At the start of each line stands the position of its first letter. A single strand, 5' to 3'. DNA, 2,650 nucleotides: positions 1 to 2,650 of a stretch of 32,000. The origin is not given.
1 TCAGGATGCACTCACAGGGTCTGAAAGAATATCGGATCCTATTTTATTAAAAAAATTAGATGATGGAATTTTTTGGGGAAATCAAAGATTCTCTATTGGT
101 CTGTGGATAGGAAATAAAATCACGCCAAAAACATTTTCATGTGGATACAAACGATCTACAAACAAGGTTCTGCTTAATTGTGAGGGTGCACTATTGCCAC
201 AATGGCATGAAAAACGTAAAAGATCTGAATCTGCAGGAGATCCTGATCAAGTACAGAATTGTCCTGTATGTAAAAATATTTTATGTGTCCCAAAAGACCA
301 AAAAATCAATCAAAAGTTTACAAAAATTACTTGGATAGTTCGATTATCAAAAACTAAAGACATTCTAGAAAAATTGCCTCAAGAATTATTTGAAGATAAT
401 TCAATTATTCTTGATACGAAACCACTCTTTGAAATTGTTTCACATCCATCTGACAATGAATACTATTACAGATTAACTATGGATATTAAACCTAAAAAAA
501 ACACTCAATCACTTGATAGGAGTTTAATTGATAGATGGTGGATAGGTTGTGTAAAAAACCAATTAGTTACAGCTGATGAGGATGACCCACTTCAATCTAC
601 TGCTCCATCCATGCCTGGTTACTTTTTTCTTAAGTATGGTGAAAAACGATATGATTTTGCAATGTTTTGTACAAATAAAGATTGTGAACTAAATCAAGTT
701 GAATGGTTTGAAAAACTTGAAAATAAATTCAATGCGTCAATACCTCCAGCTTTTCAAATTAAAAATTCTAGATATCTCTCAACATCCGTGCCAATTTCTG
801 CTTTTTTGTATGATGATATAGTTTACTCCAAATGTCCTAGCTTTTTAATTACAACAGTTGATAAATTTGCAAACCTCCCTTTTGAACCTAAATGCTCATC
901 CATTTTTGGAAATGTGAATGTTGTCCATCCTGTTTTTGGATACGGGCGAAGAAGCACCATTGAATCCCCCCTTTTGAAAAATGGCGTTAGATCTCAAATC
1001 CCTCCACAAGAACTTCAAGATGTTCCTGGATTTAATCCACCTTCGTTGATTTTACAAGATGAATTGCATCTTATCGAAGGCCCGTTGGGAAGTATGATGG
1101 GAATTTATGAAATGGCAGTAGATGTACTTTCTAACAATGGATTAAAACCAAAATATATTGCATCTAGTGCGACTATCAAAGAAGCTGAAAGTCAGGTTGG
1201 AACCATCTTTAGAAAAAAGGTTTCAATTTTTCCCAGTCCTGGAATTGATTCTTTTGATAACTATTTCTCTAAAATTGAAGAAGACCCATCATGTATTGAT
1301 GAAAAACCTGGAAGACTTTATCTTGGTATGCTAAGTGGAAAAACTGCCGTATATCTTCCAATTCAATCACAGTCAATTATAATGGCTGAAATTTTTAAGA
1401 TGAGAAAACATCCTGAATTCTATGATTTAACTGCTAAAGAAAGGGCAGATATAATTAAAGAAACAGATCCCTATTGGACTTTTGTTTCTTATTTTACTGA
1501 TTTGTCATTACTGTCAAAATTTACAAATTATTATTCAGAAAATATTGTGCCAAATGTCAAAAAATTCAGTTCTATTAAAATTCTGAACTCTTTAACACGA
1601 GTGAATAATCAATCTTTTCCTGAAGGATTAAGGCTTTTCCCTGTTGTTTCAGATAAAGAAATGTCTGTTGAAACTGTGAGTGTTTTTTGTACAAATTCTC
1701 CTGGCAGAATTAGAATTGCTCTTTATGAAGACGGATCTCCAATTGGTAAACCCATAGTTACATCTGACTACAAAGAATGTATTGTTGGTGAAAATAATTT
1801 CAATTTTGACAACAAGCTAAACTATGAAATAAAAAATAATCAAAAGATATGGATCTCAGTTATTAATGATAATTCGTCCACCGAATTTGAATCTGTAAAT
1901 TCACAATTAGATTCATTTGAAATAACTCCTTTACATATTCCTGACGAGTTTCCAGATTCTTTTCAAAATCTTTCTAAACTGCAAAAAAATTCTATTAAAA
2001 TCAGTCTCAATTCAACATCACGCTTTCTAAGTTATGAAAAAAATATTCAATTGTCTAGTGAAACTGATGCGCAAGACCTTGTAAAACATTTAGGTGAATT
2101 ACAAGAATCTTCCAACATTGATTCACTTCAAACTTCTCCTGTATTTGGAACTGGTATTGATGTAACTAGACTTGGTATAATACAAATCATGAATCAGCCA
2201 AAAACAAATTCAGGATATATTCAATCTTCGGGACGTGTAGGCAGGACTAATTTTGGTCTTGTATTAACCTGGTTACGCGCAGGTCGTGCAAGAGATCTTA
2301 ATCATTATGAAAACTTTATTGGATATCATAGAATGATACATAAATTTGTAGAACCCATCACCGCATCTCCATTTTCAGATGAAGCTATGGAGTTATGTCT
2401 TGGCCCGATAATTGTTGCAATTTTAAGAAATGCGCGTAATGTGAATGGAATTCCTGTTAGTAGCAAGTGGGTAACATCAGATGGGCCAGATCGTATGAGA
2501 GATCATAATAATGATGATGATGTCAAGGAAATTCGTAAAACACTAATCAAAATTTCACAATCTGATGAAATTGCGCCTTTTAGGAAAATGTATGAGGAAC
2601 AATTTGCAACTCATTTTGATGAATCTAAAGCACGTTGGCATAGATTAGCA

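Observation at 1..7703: DISARM-like four-gene operon with non-canonical composition: fused helicase-DUF1998, PLD nuclease, orphan protein and Cas4-like nuclease, with no methyltransferase visible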

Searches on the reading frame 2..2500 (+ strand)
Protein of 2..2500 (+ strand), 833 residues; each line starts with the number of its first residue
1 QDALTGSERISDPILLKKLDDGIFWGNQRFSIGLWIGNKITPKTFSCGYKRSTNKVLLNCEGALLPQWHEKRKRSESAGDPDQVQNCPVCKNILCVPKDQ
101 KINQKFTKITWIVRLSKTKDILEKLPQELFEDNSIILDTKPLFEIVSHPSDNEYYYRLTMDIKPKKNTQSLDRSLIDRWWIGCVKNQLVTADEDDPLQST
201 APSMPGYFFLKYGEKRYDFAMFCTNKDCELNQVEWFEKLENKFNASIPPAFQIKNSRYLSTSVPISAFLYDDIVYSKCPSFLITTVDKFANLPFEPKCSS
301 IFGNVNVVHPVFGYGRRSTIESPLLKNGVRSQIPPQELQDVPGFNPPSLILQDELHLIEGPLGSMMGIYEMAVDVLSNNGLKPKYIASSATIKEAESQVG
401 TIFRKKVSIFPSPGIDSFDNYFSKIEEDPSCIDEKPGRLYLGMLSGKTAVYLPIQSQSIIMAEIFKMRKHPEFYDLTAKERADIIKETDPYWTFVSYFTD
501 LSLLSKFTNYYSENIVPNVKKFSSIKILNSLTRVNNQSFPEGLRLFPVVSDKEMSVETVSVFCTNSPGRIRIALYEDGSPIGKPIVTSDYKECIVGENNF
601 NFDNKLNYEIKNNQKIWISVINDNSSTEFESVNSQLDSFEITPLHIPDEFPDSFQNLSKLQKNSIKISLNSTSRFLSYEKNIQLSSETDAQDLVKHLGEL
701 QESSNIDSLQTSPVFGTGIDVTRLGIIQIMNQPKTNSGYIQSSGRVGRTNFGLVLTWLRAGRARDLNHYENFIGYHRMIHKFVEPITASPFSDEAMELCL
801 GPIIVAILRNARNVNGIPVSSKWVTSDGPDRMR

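Call 77: search_dna_similar(query=window:2-2500:+, collection=plasmids, mode=protein, max_rows=25, max_evalue=1e-10)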
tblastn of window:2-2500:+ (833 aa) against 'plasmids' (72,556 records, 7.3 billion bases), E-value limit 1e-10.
Records with a match: 87; places in all: 87; records where one place covers at least 80% of the query: 0.
Best place of each record, by identity: <60% 87.
By first word of the organism name: Bacillus 17; Nostoc 7; Halobacterium 6; Rhizobium 5; Planktothrix 3; Lactiplantibacillus 3; Deinococcus 3; Trichormus 2; Calothrix 2; Photobacterium 2; and 32 more.
By predicted mobility (MOB-suite, as given by PLSDB): non-mobilizable 60; conjugative 17; mobilizable 10.
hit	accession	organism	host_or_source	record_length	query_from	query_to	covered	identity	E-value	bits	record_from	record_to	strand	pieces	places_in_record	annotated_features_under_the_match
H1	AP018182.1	Nostoc carneum NIES-2107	-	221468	262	809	50%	34.6%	7e-30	225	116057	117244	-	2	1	helicase-like protein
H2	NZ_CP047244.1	Trichormus variabilis 0441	cell culture,thermal spring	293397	262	809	50%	34.6%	4e-28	220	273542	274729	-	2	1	drmA: DISARM system helicase DrmA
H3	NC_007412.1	Trichormus variabilis ATCC 29413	-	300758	262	809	50%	34.6%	4e-28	220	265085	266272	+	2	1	drmA: DISARM system helicase DrmA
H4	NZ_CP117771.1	Nostoc sp. UHCC 0926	whole organism,lichen surface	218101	262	809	50%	34.6%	9e-29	224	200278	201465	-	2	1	drmA: DISARM system helicase DrmA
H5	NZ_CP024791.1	Nostoc flagelliforme CCNUN1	cell culture,desert soil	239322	262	809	50%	34.6%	1e-28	224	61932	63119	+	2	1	drmA: DISARM system helicase DrmA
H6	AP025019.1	Calothrix sp. PCC 7716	-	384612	264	824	52%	32.6%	1e-28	215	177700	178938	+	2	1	Helicase-like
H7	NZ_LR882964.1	Planktothrix agardhii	-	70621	268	809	47%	35.7%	3e-34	233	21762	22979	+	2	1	drmA: DISARM system helicase DrmA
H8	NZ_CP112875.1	Pseudanabaena galeata CCNP1313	-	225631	271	809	49%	33.8%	1e-30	231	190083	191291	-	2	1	drmA: DISARM system helicase DrmA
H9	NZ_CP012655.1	Lactiplantibacillus plantarum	mixed culture,faecal sample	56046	218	811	58%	28.9%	3e-25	219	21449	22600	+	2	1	helicase-related protein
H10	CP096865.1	Lactiplantibacillus plantarum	pure culture,mulberry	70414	218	811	58%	28.7%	2e-25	220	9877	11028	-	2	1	DNA helicase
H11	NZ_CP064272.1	Priestia megaterium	cell culture,Zoo anteater area soil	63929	223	814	52%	31.6%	1e-28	209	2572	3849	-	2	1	helicase-related protein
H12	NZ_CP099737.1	Photobacterium sp. TY1-4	single cells,sea water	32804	271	809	54%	30.4%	2e-21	196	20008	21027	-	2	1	DEAD/DEAH box helicase family protein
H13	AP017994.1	Planktothrix agardhii NIES-204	-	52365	268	809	47%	35.2%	3e-34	233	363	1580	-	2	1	none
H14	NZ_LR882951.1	Planktothrix agardhii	-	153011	268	809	47%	35.2%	3e-34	233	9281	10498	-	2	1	drmA: DISARM system helicase DrmA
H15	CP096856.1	Lactiplantibacillus plantarum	pure culture,blueberry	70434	218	811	58%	28.5%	2e-25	218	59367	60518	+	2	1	DNA helicase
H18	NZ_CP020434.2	Bacillus sp. FDAARGOS_235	Homo sapiens,blood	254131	268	813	49%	32.6%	1e-24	208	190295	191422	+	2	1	helicase-related protein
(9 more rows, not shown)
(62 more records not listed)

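Call 78: get_annotated_region(hit=H18, flank=9000)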
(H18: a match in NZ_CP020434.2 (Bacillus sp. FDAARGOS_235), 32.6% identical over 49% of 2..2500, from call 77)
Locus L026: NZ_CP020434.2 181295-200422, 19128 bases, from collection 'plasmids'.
description: Bacillus sp. FDAARGOS_235 plasmid 1, complete sequence
organism: Bacillus sp. FDAARGOS_235 (NCBI taxid 1839798)
taxonomy: Bacteria; Bacillota; Bacilli; Bacillales; Bacillaceae; Bacillus; Bacillus sp. FDAARGOS 235
host: -; source: Homo sapiens,blood; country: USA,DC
typing (MOB-suite, as given by PLSDB): conjugative; replicon rep_cluster_1869; relaxase MOBP; mating-pair formation MPF_T
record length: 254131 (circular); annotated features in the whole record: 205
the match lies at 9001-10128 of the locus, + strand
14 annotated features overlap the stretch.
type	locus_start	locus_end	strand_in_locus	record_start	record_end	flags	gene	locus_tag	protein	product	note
CDS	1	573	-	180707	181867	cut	-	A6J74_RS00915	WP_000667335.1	site-specific integrase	GO:0015074 - DNA integration [Evidence IEA]; GO:0006310 - DNA recombination [Evidence IEA]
CDS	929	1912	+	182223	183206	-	-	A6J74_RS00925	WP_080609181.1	DNA-binding protein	-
CDS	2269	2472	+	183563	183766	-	-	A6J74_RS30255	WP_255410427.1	hypothetical protein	-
CDS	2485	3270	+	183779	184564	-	-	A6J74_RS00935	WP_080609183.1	hypothetical protein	-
CDS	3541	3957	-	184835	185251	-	-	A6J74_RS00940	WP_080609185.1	very short patch repair endonuclease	-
CDS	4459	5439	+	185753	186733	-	-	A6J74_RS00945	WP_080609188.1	hypothetical protein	-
CDS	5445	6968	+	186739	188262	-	-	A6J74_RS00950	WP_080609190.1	hypothetical protein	-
CDS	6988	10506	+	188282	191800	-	-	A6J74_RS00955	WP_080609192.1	helicase-related protein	-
CDS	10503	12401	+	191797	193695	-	-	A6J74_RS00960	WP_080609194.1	DUF1998 domain-containing protein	-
CDS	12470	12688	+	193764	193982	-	-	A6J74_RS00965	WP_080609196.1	hypothetical protein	-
CDS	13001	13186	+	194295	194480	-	-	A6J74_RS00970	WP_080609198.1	Bsp6I family type II restriction endonuclease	-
CDS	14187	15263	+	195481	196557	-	xerS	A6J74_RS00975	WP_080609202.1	tyrosine recombinase XerS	GO:0015074 - DNA integration [Evidence IEA]; GO:0006310 - DNA recombination [Evidence IEA]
CDS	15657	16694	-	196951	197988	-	-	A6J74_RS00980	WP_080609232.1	serine hydrolase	-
CDS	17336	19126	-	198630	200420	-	-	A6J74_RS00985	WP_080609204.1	hybrid sensor histidine kinase/response regulator transcription factor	-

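Call 79: get_annotated_region(hit=H7, flank=9000)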
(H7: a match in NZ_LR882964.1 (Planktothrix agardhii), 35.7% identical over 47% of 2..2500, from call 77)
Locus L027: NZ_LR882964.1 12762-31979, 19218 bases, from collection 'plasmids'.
description: Planktothrix agardhii strain No.66 plasmid p1
organism: Planktothrix agardhii (NCBI taxid 1160)
taxonomy: Bacteria; Cyanobacteriota; Cyanophyceae; Oscillatoriales; Microcoleaceae; Planktothrix; Planktothrix agardhii
host: -; source: -; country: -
typing (MOB-suite, as given by PLSDB): non-mobilizable
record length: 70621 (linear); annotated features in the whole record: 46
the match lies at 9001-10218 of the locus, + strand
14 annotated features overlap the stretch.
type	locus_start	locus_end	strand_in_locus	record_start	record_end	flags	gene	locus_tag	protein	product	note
CDS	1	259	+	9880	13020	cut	drmD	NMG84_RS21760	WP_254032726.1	DISARM system SNF2-like helicase DrmD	-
CDS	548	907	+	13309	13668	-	-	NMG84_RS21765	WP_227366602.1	four helix bundle protein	-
CDS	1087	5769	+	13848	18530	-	-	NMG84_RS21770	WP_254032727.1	type IIL restriction-modification enzyme MmeI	-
CDS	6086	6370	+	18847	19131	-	-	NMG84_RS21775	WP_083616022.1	GIY-YIG nuclease family protein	-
CDS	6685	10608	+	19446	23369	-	drmA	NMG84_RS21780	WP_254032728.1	DISARM system helicase DrmA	-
CDS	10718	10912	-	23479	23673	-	-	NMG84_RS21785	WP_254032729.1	hypothetical protein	-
CDS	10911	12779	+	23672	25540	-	-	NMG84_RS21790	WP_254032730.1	DUF1998 domain-containing protein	-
CDS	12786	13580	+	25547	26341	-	drmC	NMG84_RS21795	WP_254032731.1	DISARM system phospholipase D-like protein DrmC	-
CDS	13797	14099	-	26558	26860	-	-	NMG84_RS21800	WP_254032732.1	fertility inhibition FinO-like protein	-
CDS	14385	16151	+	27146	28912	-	-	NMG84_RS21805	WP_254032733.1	fatty acyl-AMP ligase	-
CDS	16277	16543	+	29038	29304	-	-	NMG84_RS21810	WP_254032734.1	acyl carrier protein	-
CDS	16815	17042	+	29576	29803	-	-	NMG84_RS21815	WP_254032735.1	hypothetical protein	-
CDS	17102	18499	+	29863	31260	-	-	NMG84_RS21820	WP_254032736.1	hypothetical protein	-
CDS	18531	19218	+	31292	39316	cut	-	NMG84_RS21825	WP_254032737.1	non-ribosomal peptide synthetase/type I polyketide synthase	-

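Call 80: search_protein_families(library=padloc, proteins=[L026:5445-6965:+, L026:4459-5436:+, L026:6988-10503:+, L026:10503-12398:+], max_evalue=0.001)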
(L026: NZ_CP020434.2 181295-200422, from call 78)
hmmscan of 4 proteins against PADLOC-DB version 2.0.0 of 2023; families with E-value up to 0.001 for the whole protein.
L026:5445-6965:+ (507 aa): 0 families

L026:4459-5436:+ (326 aa): 1 family
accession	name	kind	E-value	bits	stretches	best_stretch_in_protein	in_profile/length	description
PDLC01159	CARF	-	0.00013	19.1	0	197-255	73-131/456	"CARF, 2 TMs, fused to lon-like S16 protease"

L026:6988-10503:+ (1172 aa): 19 families
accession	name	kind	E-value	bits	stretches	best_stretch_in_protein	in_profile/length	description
PDLC02575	DrmA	-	8.5e-209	693.4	2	715-1148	391-825/837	DrmA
PDLC02571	DrmA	-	7e-181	601.6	4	716-1080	846-1199/1282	DrmA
PDLC02567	DrmA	-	1.4e-144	481.2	2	126-711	650-1241/1750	DrmA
PDLC02577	DrmA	-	8.8e-104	346.1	2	716-1044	229-564/697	DrmA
PDLC02568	DrmA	-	2.3e-75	252.4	1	620-1043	31-478/611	DrmA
PDLC02576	DrmA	-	1.9e-55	186.2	3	474-707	493-725/1235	DrmA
PDLC02574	DrmA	-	2.9e-32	109.7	1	930-1082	30-177/269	DrmA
PDLC02896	DpdJ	-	2.1e-11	40.3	1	492-736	168-386/1487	DpdJ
PDLC02573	DrmA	-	4e-08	29.7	1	935-1057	793-914/1018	DrmA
PDLC00036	DruE3|DruE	-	2.5e-05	19.5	1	934-1105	1047-1211/2023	SNF2 family N-terminal domain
PDLC02570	DrmA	-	6e-05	19.6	0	907-1007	558-649/851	DrmA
PDLC02569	DrmA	-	9.2e-05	18.4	1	940-1009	833-899/1095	DrmA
PDLC00035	DruE3|DruE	-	0.00012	17.9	1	936-1010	1059-1131/1460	SNF2 family N-terminal domain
PDLC00051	DruE4|DruE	-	0.00012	17.7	1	928-1009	1116-1191/1829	SNF2 family N-terminal domain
PDLC00014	DruE2|DruE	-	0.00012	17.6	0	929-1006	1192-1263/1928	SNF2 family N-terminal domain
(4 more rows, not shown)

L026:10503-12398:+ (632 aa): 4 families
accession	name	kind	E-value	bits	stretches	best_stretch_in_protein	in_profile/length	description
PDLC02583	DrmB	-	2.3e-84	282.6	1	5-624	6-603/606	DrmB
PDLC02584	DrmB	-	2.3e-50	169.7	1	222-624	40-432/445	DrmB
PDLC02579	DrmB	-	8e-43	144.6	1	316-623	7-302/314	DrmB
PDLC02582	DrmB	-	4.8e-11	39.9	1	482-623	506-633/649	DrmB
